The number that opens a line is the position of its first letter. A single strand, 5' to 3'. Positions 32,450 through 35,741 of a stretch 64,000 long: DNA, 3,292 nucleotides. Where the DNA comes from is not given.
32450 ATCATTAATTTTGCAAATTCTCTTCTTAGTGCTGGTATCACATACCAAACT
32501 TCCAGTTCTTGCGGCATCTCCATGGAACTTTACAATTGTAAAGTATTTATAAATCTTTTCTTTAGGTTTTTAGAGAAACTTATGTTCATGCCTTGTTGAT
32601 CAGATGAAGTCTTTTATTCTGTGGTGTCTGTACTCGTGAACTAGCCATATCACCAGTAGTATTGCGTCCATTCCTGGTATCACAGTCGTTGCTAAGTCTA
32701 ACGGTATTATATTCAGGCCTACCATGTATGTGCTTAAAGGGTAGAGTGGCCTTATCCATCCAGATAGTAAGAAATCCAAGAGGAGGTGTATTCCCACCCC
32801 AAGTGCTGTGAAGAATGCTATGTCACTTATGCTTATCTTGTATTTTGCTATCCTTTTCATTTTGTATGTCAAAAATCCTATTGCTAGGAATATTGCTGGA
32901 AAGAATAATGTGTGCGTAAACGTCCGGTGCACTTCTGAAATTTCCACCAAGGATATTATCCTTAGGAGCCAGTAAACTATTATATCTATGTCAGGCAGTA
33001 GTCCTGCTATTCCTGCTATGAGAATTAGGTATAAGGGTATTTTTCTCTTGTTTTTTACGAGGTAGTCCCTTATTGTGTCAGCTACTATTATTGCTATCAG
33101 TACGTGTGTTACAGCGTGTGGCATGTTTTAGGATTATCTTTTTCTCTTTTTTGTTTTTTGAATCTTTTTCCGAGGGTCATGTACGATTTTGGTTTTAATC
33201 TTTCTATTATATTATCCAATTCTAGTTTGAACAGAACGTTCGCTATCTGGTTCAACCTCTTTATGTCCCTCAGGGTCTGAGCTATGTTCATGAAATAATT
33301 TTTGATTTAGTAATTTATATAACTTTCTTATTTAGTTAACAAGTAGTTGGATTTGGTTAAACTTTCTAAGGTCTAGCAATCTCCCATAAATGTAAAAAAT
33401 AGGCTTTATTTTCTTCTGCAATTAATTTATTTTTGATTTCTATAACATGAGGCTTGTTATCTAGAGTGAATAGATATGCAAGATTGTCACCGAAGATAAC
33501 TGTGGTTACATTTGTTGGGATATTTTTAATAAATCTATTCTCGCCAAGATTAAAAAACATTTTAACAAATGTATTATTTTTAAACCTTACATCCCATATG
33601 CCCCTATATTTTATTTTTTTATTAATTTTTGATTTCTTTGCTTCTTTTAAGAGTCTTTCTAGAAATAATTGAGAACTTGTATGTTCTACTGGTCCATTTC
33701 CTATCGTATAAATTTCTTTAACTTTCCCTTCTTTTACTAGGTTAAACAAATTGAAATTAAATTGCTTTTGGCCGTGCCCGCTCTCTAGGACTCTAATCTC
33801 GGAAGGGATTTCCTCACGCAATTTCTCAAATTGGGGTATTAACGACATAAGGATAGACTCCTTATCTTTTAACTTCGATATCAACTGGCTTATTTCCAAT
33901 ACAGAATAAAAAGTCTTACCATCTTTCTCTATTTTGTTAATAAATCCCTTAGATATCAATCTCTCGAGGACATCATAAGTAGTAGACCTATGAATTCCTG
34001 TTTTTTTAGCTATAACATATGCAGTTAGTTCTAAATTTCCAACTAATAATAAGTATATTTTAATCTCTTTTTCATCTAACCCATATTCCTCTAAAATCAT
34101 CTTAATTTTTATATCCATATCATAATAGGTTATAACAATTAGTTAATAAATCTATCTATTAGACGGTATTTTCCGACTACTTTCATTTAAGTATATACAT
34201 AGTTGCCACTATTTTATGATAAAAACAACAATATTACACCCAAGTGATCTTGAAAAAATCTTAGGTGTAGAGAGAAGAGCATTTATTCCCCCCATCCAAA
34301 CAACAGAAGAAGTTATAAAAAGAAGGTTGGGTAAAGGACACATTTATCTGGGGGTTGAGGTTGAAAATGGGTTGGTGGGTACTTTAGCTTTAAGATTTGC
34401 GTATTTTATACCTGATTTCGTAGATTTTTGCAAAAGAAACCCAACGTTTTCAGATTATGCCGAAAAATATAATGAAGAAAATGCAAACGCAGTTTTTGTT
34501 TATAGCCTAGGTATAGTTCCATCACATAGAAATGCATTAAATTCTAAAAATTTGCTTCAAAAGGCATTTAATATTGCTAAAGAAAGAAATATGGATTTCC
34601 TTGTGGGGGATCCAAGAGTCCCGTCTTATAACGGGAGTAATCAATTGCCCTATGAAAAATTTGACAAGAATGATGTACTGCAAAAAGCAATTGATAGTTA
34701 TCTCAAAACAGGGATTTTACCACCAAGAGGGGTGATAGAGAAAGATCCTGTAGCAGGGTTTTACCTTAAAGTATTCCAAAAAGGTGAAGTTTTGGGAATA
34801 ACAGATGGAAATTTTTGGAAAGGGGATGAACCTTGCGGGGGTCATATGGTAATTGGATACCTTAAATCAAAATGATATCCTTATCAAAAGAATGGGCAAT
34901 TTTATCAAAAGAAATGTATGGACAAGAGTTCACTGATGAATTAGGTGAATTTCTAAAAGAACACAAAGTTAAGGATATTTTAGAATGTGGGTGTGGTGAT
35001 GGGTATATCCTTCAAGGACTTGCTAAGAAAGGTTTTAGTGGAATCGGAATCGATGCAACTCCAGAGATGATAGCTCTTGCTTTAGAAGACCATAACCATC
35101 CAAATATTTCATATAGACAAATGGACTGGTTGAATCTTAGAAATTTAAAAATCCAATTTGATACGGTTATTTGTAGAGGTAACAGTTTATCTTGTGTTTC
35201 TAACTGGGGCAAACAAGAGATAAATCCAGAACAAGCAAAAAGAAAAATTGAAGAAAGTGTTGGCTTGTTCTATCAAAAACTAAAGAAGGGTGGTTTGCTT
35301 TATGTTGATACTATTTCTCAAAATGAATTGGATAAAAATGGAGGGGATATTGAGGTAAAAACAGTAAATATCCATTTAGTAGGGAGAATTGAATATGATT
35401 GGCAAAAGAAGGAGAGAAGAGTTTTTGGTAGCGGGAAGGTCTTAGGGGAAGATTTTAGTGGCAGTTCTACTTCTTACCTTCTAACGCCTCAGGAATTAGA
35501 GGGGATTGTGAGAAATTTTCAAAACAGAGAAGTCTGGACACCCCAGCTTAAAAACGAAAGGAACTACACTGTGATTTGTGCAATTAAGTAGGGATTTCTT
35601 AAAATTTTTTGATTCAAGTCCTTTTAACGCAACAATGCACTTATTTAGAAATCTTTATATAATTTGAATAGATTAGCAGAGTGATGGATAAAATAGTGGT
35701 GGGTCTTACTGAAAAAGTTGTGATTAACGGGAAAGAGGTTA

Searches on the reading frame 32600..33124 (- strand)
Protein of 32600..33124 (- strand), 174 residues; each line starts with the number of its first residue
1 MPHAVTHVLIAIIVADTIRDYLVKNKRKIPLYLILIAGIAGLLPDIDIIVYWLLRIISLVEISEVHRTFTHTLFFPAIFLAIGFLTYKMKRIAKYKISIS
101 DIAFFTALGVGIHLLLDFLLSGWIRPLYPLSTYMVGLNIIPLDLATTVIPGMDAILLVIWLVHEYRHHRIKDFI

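Call 69: search_protein_families(library=pfam, proteins=[window:32600-33124:-], max_evalue=0.001)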
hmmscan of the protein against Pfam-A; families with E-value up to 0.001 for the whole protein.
window:32600-33124:- (174 aa): 1 family
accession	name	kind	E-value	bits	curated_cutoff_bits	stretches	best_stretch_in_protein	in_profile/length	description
PF04307.19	YdjM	-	1.4e-18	67.4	29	1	4-144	3-135/176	YdjM inner membrane protein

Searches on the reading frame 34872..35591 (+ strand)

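Call 70: search_protein_families(library=pfam, proteins=[window:34872-35591:+], max_evalue=0.001)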
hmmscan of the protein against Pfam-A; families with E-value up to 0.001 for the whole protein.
window:34872-35591:+ (239 aa): 5 families
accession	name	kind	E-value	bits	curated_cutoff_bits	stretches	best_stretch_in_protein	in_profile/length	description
PF13649.12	Methyltransf_25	-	1.2e-12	48.8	27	1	36-111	1-79/97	Methyltransferase domain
PF13847.12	Methyltransf_31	-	8.5e-12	45.4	27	1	32-155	3-120/145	Methyltransferase domain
PF13489.12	Methyltransf_23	-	5.2e-10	39.7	27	1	22-154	11-126/164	Methyltransferase domain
PF08241.18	Methyltransf_11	-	7.9e-09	36.5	21.2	1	37-108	1-72/95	Methyltransferase domain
PF08242.18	Methyltransf_12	-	1.9e-07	32.2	30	1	37-117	1-79/98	Methyltransferase domain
